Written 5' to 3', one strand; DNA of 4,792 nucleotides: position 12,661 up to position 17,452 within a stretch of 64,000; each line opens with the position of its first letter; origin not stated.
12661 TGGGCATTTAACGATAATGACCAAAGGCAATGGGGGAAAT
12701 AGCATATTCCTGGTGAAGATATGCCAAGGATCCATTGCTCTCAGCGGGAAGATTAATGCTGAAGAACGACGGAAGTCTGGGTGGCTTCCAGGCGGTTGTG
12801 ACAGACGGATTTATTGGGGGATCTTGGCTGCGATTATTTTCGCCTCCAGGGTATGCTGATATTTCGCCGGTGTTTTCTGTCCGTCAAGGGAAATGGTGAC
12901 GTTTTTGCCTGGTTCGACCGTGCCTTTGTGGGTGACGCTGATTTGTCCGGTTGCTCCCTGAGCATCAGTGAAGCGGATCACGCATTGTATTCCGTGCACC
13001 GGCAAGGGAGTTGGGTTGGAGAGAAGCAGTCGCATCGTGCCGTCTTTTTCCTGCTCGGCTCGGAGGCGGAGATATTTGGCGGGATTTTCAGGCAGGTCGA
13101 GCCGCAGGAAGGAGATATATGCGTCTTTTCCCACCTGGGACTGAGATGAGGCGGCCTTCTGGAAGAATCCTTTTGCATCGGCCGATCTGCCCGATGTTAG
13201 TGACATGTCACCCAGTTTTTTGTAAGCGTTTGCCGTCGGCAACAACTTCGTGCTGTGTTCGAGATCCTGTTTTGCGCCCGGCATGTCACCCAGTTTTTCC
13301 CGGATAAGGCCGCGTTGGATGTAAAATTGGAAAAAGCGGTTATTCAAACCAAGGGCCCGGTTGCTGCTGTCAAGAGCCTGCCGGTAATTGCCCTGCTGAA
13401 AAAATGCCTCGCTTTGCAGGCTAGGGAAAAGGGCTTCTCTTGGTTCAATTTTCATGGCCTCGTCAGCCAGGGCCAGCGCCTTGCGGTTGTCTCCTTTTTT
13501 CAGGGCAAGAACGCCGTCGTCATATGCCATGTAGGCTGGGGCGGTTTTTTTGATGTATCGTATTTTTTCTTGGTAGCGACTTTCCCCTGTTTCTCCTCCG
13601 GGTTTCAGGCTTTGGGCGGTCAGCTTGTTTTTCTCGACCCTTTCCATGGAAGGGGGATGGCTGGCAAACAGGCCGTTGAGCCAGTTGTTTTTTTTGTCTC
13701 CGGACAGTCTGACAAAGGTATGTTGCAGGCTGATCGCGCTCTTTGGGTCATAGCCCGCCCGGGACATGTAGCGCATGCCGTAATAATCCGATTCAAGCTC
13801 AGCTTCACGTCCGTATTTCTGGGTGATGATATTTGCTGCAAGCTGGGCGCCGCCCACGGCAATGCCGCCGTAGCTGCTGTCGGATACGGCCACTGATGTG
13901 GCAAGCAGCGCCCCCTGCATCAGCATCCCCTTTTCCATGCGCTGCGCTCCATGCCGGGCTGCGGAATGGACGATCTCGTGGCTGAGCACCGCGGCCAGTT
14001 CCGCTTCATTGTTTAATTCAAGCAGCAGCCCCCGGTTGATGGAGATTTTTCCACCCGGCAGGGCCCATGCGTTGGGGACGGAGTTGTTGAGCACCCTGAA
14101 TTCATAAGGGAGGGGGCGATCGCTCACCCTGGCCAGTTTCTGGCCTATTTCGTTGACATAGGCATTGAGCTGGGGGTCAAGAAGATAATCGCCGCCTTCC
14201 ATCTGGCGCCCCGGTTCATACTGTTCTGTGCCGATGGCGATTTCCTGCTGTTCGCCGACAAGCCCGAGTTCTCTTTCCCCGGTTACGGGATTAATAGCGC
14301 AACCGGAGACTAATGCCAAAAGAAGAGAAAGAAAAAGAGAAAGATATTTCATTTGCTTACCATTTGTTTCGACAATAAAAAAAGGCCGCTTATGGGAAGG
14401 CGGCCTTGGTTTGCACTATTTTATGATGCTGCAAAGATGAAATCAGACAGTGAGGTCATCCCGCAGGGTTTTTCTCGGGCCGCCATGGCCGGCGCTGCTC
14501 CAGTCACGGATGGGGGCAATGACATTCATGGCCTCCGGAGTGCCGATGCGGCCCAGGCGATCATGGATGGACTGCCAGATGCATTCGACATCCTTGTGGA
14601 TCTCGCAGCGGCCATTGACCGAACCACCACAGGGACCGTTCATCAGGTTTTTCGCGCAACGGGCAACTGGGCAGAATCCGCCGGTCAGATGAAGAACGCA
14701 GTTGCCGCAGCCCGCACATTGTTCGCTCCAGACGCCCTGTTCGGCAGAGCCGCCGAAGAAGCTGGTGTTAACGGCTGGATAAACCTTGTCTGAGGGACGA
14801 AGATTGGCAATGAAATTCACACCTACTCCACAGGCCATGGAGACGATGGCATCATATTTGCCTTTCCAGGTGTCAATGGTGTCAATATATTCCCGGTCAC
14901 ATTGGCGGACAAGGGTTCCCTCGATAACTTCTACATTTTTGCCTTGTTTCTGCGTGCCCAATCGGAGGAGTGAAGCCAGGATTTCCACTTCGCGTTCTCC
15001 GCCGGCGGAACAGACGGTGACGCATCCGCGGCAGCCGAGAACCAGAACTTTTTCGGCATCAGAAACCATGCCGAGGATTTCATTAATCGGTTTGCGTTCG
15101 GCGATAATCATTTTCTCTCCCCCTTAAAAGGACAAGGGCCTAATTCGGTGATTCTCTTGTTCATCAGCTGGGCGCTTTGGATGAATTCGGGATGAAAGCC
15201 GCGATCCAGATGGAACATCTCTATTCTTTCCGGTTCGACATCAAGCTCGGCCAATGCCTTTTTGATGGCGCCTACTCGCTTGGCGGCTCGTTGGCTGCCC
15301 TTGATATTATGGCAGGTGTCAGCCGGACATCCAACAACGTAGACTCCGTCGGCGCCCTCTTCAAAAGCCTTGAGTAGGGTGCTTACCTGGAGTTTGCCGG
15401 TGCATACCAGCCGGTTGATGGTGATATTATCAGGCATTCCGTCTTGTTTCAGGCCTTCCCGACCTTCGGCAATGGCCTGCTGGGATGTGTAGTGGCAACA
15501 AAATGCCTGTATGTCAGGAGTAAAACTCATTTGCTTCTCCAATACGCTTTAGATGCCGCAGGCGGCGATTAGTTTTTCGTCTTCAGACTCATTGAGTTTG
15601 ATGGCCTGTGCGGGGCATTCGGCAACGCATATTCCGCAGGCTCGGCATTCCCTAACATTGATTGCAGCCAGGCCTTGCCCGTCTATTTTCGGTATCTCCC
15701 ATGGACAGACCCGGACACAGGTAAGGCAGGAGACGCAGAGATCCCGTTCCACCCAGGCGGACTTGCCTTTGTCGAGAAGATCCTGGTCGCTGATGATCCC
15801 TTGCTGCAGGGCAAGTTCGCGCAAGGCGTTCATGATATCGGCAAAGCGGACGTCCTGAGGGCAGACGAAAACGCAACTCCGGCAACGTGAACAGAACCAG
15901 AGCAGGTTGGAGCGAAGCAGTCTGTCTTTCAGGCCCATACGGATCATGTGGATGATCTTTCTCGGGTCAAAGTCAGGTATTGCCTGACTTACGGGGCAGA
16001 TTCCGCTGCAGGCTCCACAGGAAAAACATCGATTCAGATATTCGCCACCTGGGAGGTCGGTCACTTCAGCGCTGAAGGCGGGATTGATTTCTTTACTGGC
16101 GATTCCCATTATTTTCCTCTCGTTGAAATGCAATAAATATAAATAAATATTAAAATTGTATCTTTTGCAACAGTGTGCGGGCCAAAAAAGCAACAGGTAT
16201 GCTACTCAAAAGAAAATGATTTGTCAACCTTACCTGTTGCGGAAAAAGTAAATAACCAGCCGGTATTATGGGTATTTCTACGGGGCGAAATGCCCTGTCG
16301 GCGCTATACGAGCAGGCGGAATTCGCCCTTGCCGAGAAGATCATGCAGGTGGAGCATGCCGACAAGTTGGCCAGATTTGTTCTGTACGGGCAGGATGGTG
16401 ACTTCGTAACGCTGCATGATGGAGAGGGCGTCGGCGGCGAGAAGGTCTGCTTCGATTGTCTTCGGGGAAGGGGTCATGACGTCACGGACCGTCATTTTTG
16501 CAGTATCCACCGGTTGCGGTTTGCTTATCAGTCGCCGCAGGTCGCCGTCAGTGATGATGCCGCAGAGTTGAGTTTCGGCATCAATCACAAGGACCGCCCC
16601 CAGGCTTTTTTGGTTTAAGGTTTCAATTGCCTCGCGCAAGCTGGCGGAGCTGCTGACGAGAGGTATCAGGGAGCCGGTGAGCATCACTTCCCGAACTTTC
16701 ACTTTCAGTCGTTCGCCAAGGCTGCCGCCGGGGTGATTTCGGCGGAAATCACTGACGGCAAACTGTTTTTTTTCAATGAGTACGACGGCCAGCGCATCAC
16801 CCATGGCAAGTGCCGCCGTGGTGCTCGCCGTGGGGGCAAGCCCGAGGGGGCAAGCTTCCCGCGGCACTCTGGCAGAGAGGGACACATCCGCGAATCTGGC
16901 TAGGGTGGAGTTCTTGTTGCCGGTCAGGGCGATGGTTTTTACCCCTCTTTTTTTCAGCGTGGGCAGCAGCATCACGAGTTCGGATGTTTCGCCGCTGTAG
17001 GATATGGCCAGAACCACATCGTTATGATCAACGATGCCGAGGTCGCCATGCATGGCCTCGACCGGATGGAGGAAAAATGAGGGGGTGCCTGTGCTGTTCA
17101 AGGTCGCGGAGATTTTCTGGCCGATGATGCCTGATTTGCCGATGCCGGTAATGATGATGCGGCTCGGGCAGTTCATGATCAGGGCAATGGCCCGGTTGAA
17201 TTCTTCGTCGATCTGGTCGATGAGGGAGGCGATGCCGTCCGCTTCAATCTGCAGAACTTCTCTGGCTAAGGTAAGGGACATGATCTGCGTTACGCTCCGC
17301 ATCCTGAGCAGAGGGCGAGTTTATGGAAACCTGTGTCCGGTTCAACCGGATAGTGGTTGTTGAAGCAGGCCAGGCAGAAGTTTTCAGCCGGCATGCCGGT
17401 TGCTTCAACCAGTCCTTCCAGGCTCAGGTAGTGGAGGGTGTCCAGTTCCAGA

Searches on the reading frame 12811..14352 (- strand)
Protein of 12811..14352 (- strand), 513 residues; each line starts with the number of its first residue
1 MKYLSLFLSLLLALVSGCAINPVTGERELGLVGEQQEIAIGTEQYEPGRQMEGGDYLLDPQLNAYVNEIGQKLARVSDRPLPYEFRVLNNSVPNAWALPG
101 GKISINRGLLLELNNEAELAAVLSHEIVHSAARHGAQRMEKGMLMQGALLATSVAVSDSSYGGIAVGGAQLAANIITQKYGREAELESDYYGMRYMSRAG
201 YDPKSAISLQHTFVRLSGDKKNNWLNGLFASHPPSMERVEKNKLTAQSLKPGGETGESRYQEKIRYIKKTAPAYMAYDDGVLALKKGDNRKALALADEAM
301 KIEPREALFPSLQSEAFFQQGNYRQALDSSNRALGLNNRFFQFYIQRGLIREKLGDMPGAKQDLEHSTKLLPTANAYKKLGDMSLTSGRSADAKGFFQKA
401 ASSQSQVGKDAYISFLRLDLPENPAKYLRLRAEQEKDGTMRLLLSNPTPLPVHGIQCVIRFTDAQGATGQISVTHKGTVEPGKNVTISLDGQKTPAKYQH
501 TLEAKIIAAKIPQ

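Call 6: search_protein_families(library=pfam, proteins=[window:12811-14352:-])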
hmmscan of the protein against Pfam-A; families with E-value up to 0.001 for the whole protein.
window:12811-14352:- (513 aa): 7 families
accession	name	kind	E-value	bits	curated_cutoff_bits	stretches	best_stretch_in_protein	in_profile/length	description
PF01435.24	Peptidase_M48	-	3.2e-33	115.6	20.3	1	60-241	1-181/186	Peptidase family M48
PF07719.23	TPR_2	-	2.3e-09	37.1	27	0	280-305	8-33/34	Tetratricopeptide repeat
PF00515.34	TPR_1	-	3.6e-06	27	27.8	0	316-337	10-31/34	Tetratricopeptide repeat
PF13371.12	TPR_9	-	6.5e-06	26.5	35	1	317-375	5-63/73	Tetratricopeptide repeat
PF13181.12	TPR_8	-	1.5e-05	25.2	25.7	0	342-370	2-30/34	Tetratricopeptide repeat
PF13432.12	TPR_16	-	4.7e-05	24.2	32.7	0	280-335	4-59/65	Tetratricopeptide repeat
PF13424.12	TPR_12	-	0.00027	21.5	30.1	0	368-401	30-72/77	Tetratricopeptide repeat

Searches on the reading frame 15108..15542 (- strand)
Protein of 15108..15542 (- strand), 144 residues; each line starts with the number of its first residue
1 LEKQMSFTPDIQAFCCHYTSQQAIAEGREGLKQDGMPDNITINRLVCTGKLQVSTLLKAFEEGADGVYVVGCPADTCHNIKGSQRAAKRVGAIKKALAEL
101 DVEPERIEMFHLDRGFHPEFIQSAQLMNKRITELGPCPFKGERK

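Call 40: search_protein_families(library=pfam, proteins=[window:15108-15542:-])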
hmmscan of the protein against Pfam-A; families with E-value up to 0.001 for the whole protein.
window:15108-15542:- (144 aa): 1 family
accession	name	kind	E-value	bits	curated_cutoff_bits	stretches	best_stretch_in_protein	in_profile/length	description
PF02662.21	FlpD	-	2.9e-32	111.7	22.3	1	11-135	1-123/123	Methyl-viologen-reducing hydrogenase, delta subunit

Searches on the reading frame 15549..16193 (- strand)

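Call 40: search_protein_families(library=pfam, proteins=[window:15549-16193:-])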
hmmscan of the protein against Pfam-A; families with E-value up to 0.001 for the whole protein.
window:15549-16193:- (214 aa): 15 families
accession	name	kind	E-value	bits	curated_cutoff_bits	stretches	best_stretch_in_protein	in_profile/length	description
PF13183.11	Fer4_8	-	4e-16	59.8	27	1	53-115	2-68/68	4Fe-4S dicluster domain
PF00037.32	Fer4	-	2.4e-15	56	21.1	2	148-167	3-22/24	4Fe-4S binding domain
PF13187.11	Fer4_9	-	2.7e-15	56.6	27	2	153-198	2-52/52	4Fe-4S dicluster domain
PF13237.11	Fer4_10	-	4.4e-15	55.8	25.5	2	148-194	4-53/53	4Fe-4S dicluster domain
PF13534.11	Fer4_17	-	4.9e-14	53.1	22.2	1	55-115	1-60/61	4Fe-4S dicluster domain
PF12797.12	Fer4_2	-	2.2e-13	49.6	24.5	0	147-165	4-22/22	4Fe-4S binding domain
PF12838.12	Fer4_7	-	1.8e-12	48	27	1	101-166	2-51/52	4Fe-4S dicluster domain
PF13484.11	Fer4_16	-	2.9e-12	47.6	30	1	101-165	2-65/66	4Fe-4S double cluster binding domain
PF14697.11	Fer4_21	-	1.1e-11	45.1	35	1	146-200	1-59/59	4Fe-4S dicluster domain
PF12837.12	Fer4_6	-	9.4e-09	35.3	25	0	148-164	4-20/24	4Fe-4S binding domain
PF12800.12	Fer4_4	-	1.4e-07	31.7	24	0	54-68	2-16/17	4Fe-4S binding domain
PF25160.1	LdpA_Fe-S-bd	-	3.2e-07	30.5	27.6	0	50-70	22-42/49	LdpA Fe-S cluster-binding domain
PF13746.11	Fer4_18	-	6e-06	26.9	27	0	149-186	57-95/114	4Fe-4S dicluster domain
PF12798.12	Fer4_3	-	4e-05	24.5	27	0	153-167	1-15/15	4Fe-4S binding domain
PF17179.9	Fer4_22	-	0.00057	21.1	27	0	55-70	1-16/95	4Fe-4S dicluster domain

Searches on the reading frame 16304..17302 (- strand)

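Call 40: search_protein_families(library=pfam, proteins=[window:16304-17302:-])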
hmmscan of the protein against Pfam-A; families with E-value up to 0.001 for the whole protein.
window:16304-17302:- (332 aa): 3 families
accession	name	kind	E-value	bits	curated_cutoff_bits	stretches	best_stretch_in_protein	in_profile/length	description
PF01380.27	SIS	-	8e-33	113.5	25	1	43-173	2-130/131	SIS domain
PF00571.33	CBS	-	3.6e-20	72.5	24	2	272-323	1-52/57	CBS domain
PF13580.11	SIS_2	-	0.0004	20.8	27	0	91-128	101-138/138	SIS domain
